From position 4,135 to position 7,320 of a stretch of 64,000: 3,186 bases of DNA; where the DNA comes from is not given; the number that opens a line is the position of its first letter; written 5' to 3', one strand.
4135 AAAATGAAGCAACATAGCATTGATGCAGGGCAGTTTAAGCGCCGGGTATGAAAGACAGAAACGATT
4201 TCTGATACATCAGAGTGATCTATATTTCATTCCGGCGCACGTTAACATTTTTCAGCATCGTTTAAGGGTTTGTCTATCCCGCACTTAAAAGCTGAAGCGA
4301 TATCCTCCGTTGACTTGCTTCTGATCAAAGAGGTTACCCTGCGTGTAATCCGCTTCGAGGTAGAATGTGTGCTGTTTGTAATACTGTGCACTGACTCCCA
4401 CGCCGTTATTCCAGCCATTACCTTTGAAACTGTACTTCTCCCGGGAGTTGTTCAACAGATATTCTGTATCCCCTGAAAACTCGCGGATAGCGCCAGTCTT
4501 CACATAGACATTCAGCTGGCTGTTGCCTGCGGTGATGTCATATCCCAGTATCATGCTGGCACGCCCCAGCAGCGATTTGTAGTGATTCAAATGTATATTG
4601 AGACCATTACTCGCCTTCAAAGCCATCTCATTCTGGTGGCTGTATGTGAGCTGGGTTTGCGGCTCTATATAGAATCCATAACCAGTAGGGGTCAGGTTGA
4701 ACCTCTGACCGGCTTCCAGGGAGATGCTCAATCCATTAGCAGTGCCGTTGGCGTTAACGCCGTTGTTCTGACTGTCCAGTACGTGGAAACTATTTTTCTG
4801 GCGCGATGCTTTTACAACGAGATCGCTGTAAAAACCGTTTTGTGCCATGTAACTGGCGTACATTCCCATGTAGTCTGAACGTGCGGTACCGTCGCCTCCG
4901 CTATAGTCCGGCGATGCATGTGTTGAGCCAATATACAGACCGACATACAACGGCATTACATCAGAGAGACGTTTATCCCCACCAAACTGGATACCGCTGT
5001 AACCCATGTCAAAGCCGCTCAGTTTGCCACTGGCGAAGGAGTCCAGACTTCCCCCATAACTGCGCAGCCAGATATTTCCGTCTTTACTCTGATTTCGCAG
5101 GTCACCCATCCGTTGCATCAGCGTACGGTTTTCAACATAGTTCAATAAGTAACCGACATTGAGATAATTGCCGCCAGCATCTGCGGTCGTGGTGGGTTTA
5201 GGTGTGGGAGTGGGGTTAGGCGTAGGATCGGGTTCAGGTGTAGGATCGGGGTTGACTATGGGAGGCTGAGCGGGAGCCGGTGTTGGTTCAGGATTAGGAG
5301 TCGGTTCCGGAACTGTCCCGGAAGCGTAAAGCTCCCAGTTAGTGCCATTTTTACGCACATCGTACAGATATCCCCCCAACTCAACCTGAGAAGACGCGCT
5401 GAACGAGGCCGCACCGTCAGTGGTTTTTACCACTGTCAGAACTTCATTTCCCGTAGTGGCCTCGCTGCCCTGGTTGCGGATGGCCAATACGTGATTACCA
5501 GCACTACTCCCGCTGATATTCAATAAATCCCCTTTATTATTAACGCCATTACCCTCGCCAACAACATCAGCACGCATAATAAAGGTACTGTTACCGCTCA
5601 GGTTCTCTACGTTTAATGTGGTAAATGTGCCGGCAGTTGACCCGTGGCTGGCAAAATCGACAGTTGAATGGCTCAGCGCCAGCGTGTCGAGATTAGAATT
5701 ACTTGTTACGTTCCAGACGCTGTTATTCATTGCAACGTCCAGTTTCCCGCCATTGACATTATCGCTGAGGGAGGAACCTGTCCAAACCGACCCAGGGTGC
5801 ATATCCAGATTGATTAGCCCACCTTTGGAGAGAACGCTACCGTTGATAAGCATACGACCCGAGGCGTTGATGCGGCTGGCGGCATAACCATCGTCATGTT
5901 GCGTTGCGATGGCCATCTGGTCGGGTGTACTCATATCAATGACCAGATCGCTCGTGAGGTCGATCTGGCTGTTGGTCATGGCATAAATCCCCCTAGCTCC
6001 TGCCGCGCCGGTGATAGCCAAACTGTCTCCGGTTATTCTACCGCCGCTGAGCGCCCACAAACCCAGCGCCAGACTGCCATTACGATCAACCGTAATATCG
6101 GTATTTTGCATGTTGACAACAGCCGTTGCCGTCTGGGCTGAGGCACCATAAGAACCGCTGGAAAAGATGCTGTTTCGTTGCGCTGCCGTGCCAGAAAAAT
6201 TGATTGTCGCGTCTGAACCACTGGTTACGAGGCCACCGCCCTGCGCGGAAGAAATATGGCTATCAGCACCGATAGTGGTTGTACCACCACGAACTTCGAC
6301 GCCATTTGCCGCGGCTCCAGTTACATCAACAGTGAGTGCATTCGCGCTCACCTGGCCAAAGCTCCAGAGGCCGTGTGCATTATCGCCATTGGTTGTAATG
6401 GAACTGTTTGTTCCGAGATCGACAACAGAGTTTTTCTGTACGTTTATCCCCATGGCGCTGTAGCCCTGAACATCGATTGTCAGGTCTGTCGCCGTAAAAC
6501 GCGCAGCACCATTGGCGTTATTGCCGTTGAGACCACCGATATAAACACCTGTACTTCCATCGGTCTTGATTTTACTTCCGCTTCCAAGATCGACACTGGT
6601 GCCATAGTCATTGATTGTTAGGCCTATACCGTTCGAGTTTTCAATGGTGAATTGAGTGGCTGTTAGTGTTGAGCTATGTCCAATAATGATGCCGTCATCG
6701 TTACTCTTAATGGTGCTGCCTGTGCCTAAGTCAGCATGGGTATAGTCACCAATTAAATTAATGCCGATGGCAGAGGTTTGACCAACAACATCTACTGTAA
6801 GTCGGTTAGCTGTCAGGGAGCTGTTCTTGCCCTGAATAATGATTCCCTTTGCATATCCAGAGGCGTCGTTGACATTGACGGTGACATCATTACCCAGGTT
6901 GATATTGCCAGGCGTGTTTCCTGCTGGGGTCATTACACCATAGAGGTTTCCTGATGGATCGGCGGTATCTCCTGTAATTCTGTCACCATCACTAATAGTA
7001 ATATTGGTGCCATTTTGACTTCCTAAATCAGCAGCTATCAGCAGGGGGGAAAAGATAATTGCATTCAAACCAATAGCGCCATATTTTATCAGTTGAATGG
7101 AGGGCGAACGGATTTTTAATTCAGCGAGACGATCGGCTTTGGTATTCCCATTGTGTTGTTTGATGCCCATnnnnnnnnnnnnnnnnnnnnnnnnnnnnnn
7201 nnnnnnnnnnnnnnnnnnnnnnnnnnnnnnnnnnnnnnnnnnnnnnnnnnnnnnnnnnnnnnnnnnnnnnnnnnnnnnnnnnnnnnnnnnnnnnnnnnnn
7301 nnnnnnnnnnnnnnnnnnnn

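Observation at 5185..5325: Pro/Thr/Glu-rich linker encoded by short imperfect repeats inside ycgV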

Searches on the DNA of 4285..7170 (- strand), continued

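Call 49: get_annotated_region(hit=H192, flank=1800)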
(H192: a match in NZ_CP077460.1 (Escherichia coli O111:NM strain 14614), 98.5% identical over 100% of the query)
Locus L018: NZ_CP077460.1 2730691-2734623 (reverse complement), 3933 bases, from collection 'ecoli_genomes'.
description: Escherichia coli O111:NM strain 14614 chromosome, complete genome
organism: Escherichia coli O111:NM strain 14614 (NCBI taxid 373045)
replicon: chromosome; assembly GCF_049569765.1
host: Homo sapiens; source: missing; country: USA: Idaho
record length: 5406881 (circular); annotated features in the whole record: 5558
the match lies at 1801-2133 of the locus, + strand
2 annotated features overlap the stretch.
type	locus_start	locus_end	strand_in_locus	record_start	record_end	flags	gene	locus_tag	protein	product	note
CDS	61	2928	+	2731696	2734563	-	ycgV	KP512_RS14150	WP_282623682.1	autotransporter outer membrane beta-barrel domain-containing protein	-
CDS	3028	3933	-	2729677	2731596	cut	dhaR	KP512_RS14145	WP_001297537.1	dihydroxyacetone kinase operon transcriptional regulator DhaR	-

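Call 50: get_annotated_region(hit=H196, flank=1800)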
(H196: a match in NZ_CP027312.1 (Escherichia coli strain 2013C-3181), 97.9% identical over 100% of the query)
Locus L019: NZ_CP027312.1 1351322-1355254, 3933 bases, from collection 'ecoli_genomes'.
description: Escherichia coli strain 2013C-3181 chromosome, complete genome
organism: Escherichia coli strain 2013C-3181 (NCBI taxid 562)
replicon: chromosome; assembly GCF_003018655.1
host: Homo sapiens; source: stool; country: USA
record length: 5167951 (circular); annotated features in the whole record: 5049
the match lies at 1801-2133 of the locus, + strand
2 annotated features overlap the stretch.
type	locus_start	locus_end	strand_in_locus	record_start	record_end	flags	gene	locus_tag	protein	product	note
CDS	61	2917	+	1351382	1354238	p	ycgV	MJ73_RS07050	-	autotransporter outer membrane beta-barrel domain-containing protein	frameshifted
CDS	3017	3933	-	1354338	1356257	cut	dhaR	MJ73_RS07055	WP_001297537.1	dihydroxyacetone kinase operon transcriptional regulator DhaR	-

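Call 51: get_annotated_region(hit=H182, flank=1800)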
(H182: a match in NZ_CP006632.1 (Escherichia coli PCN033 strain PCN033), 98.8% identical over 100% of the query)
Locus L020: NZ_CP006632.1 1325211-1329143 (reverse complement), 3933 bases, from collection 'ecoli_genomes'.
description: Escherichia coli PCN033 chromosome, complete genome
organism: Escherichia coli PCN033 strain PCN033 (NCBI taxid 1001989)
replicon: chromosome; assembly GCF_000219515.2
host: -; source: -; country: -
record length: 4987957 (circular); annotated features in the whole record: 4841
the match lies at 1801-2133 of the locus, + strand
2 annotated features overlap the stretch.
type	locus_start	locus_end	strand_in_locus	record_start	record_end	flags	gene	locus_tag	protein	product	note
CDS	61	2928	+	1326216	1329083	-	ycgV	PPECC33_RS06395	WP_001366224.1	autotransporter outer membrane beta-barrel domain-containing protein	-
CDS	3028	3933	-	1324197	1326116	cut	dhaR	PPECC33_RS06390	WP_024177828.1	dihydroxyacetone kinase operon transcriptional regulator DhaR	-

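Call 57: search_dna_similar(query=L016:1801-2133:+, collection=ecoli_genomes, mode=near, max_rows=45, rows=best)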
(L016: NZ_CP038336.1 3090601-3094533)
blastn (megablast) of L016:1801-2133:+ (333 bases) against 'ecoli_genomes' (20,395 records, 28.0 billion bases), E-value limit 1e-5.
Records with a match: 3942; places in all: 3950; records where one place covers at least 80% of the query: 3938.
Genomes with a match: 3941 of 5426; with a place that covers at least 80% of the query: 3937. Places per genome that has any: lowest 1, median 1, highest 3. On chromosomes: 3942 places; on plasmids: 8.
Best place of each record, by identity: >=99% 10; 95-99% 2596; 90-95% 1336.
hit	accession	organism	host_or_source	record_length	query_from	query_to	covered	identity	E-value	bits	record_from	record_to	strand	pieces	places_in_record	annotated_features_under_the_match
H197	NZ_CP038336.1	Escherichia coli O157:H7 strain LSU61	Deer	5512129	1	333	100%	100.0%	3e-173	616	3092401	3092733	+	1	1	ycgV: autotransporter outer membrane beta-barrel domain-containing protein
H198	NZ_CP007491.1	Escherichia coli strain ACN002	-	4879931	1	333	100%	99.7%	1e-171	610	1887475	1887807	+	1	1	ycgV: autotransporter outer membrane beta-barrel domain-containing protein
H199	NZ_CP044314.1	Escherichia coli strain RM9245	feces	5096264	1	333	100%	99.7%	1e-171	610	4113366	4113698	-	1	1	ycgV: autotransporter outer membrane beta-barrel domain-containing protein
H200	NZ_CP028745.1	Escherichia coli strain A30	Papio cynocephalus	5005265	1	333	100%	99.7%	1e-171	610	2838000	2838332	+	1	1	ycgV: autotransporter outer membrane beta-barrel domain-containing protein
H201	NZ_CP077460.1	Escherichia coli O111:NM strain 14614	Homo sapiens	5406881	1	333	100%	99.7%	1e-171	610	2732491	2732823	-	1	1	ycgV: autotransporter outer membrane beta-barrel domain-containing protein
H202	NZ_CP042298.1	Escherichia coli strain RM9088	crow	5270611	1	333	100%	99.4%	6e-170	604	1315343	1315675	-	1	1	ycgV: autotransporter outer membrane beta-barrel domain-containing protein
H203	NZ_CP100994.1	Escherichia coli strain ET201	Hoplobatrachus rugulosus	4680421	1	333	100%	99.4%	6e-170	604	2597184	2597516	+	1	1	ycgV: autotransporter outer membrane beta-barrel domain-containing protein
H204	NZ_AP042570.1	Escherichia coli strain OkiPb01695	bovine feces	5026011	1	333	100%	99.4%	6e-170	604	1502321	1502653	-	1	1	ycgV: autotransporter outer membrane beta-barrel domain-containing protein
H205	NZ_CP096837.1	Escherichia coli strain PS10-3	small intestine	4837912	1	333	100%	98.5%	7e-165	588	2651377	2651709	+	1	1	ycgV: autotransporter outer membrane beta-barrel domain-containing protein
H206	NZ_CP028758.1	Escherichia coli strain A16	Otter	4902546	1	333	100%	98.5%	7e-165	588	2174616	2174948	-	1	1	ycgV: autotransporter outer membrane beta-barrel domain-containing protein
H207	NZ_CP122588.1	Escherichia coli strain ETEC6335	Sus scrofa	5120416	1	333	100%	98.5%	7e-165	588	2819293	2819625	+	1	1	ycgV: autotransporter outer membrane beta-barrel domain-containing protein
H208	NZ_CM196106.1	Escherichia coli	urban waste bin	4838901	1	333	100%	98.5%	7e-165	588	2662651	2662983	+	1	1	ycgV: autotransporter outer membrane beta-barrel domain-containing protein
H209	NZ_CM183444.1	Escherichia coli strain BHUCD02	Homo sapiens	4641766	1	333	100%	98.5%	7e-165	588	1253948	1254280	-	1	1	ycgV: autotransporter outer membrane beta-barrel domain-containing protein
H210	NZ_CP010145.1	Escherichia coli strain D5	dog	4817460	1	333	100%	98.2%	3e-163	582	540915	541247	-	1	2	autotransporter outer membrane beta-barrel domain-containing protein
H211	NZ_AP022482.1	Escherichia coli strain STN0717-20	-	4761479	1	333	100%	98.2%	3e-163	582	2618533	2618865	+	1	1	ycgV: autotransporter outer membrane beta-barrel domain-containing protein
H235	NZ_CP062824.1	Escherichia coli O169:H41 strain Res13-Lact-PER13-34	Sus scrofa domesticus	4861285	1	333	100%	98.2%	3e-163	582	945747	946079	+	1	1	ycgV: autotransporter outer membrane beta-barrel domain-containing protein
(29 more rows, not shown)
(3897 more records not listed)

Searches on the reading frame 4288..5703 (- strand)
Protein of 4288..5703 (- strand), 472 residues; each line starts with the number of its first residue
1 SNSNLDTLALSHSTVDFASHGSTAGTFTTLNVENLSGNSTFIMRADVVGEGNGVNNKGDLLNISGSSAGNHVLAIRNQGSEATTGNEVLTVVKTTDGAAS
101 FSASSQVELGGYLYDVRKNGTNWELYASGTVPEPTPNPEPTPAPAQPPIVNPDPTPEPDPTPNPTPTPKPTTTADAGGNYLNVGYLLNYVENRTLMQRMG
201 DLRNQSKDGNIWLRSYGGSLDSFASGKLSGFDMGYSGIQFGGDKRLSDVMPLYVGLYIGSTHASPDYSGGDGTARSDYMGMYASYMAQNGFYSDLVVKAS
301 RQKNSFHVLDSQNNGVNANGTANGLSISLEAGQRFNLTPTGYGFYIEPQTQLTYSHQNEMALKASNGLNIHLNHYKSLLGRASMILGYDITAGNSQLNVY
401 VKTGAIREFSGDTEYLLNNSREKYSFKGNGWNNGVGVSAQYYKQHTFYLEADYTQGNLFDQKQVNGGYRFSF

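Call 23: find_homologous_proteins(query=window:4288-5703:-, max_evalue=1e-20)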
Query window:4288-5703:- (472 aa): 43 proteins with E <= 1e-20 among 8000 candidates.
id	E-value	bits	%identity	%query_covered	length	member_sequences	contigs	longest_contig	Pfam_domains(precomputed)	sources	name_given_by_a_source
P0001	0.0e+0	1037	98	100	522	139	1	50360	PF03212.21,PF03797.26,PF05887.17,PF18883.7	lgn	-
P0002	0.0e+0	1017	97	100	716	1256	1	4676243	PF03212.21,PF03797.26,PF18883.7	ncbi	-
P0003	2.7e-297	1004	97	99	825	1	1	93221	PF03212.21,PF03797.26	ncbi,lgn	ncbi:autotransporter outer membrane beta-barrel domain-containing protein [Escherichia coli]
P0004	4.4e-281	950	98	91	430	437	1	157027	PF03212.21,PF03797.26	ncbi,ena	-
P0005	3.9e-259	878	83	100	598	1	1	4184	PF03212.21,PF03797.26,PF18883.7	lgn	-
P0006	4.6e-259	878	83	100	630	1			PF03212.21,PF03797.26,PF18883.7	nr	nr:pertactin family autotransporter [Citrobacter farmeri]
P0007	6.2e-256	868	83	100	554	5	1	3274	PF03212.21,PF03797.26,PF18883.7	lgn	-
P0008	3.4e-226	770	96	75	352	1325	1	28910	PF03797.26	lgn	-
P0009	5.4e-197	673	98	65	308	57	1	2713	PF03797.26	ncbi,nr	ncbi:TPA: autotransporter outer membrane beta-barrel domain-containing protein, partial [Escherichia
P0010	3.9e-176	604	62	95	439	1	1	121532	PF03212.21,PF03797.26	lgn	-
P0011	1.4e-152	527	58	87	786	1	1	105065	PF03212.21,PF03797.26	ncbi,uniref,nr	ncbi:autotransporter outer membrane beta-barrel domain-containing protein [Morganella morganii]|unir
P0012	1.5e-151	523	55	97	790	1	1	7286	PF03212.21,PF03797.26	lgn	-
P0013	1.7e-151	523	54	100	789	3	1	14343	PF03212.21,PF03797.26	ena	-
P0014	3.7e-147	509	53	100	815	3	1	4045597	PF03212.21,PF03797.26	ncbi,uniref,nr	ncbi:P.94 [Pragia fontium]|uniref:autotransporter outer membrane beta-barrel domain-containing prote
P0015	2.4e-146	506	52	100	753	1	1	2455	PF03212.21,PF03797.26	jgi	-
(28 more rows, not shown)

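Call 25: search_solved_structures(query=window:4288-5703:-, max_evalue=0.001, show_alignments=1)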
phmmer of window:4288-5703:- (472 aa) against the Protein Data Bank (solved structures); distinct sequences matched with E-value up to 0.001: 20.
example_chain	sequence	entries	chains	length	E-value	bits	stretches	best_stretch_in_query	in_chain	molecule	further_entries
3qq2_A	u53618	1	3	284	1.8e-23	86.3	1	191-472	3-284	BrkA autotransporter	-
7akv_G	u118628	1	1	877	2.9e-22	82.3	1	163-471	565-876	Vag8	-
3slo_A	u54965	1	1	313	1.2e-13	53.9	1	186-472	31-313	Serine protease espP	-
3slt_A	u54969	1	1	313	1.7e-13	53.4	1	186-472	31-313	Serine protease espP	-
3slj_A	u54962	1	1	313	1.7e-13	53.4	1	183-472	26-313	Serine protease espP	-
8spr_F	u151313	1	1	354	2.3e-13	53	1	186-472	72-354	Serine protease EspP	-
8q0g_P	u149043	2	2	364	3.4e-13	52.4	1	182-472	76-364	Serine protease EspP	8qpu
7ye4_P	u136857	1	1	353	4.7e-13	51.9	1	182-455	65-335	Serine protease EspP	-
8bo2_P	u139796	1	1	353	5.1e-13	51.8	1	182-472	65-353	Serine protease EspP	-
8bnz_P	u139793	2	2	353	7.2e-13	51.3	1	182-455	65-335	Serine protease EspP | EspP epsilon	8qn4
7ye6_P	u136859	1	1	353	9.4e-13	50.9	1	182-471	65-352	Serine protease EspP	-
7rj5_G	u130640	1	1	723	1.8e-12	50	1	182-472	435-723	Maltodextrin-binding protein,Autotransporter outer membrane beta-barrel domain-containing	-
8qp5_P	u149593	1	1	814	1.9e-12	49.9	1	183-472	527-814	Chaperone SurA,Serine protease EspP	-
2qom_A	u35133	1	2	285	2e-12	49.9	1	195-472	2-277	Serine protease espP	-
7tsz_P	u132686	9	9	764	2.1e-12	49.8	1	183-472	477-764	Maltose/maltodextrin-binding periplasmic protein,Serine protease EspP chimera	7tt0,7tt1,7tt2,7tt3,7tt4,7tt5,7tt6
2iou_G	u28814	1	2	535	3.7e-08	35.8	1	2-127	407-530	Pertactin Extracellular Domain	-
1dab_A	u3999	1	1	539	5.2e-08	35.3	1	2-127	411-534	P.69 PERTACTIN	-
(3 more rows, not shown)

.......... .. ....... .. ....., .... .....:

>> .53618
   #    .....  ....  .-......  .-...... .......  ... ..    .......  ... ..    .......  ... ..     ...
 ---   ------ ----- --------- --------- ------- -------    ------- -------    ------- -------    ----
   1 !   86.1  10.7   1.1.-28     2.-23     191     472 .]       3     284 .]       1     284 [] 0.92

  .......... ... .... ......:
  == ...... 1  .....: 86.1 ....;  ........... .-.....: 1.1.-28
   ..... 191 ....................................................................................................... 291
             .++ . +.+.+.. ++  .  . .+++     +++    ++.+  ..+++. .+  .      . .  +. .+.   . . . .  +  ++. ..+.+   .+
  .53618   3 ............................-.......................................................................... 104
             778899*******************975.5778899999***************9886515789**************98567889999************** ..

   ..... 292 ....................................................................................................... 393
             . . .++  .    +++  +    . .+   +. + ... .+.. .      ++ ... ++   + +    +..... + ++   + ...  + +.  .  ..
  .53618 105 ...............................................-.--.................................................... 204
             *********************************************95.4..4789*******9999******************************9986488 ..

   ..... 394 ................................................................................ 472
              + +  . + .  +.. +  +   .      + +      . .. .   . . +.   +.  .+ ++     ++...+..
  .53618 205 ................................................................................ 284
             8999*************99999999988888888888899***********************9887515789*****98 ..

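Call 70: predict_structure(alignment_id=A1)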
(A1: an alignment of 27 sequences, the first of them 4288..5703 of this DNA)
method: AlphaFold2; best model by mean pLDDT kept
length: 472 residues; sequences in the alignment: 27
mean_pLDDT: 84.7   pTM: 0.77
mean pLDDT of the five models: 84.7, 83.5, 83.4, 83.1, 81.5
residues with pLDDT >= 90: 252; 70-90: 151; 50-70: 38; < 50: 31
segments of 3 or more residues with pLDDT < 50: 135-148, 150-163
pLDDT, mean of each block of 10 residues (from residue 1): 81 78 72 92 82 68 94 84 83 94 91 92 87 48 46 43 63 91 90 86 74 93 64 92 86 94 92 96 90 96 95 92 96 86 89 94 90 92 94 89 93 87 86 93 90 85 90 86
secondary structure, 60 per line:
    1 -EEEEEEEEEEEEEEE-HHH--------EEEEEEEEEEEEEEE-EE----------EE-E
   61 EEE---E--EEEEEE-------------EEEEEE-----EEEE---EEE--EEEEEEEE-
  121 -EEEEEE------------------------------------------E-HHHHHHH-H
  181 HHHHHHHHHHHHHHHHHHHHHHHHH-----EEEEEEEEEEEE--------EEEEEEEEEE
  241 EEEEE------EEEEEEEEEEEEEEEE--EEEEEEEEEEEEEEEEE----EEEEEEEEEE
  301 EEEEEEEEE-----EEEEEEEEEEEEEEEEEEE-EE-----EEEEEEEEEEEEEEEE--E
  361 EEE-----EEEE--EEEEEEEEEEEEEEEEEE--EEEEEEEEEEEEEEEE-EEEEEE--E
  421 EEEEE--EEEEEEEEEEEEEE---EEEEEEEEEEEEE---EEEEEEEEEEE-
elements in order: E2-16 E29-43 E60-63 E70-75 E89-94 E100-103 E107-109 E112-119 E122-127 H172-178 H180-205 E211-222 E231-245 E252-267 E270-286 E291-309 E315-333 E342-357 E360-363 E369-372 E375-392 E395-410 E412-417 E420-425 E428-441 E445-457 E461-471
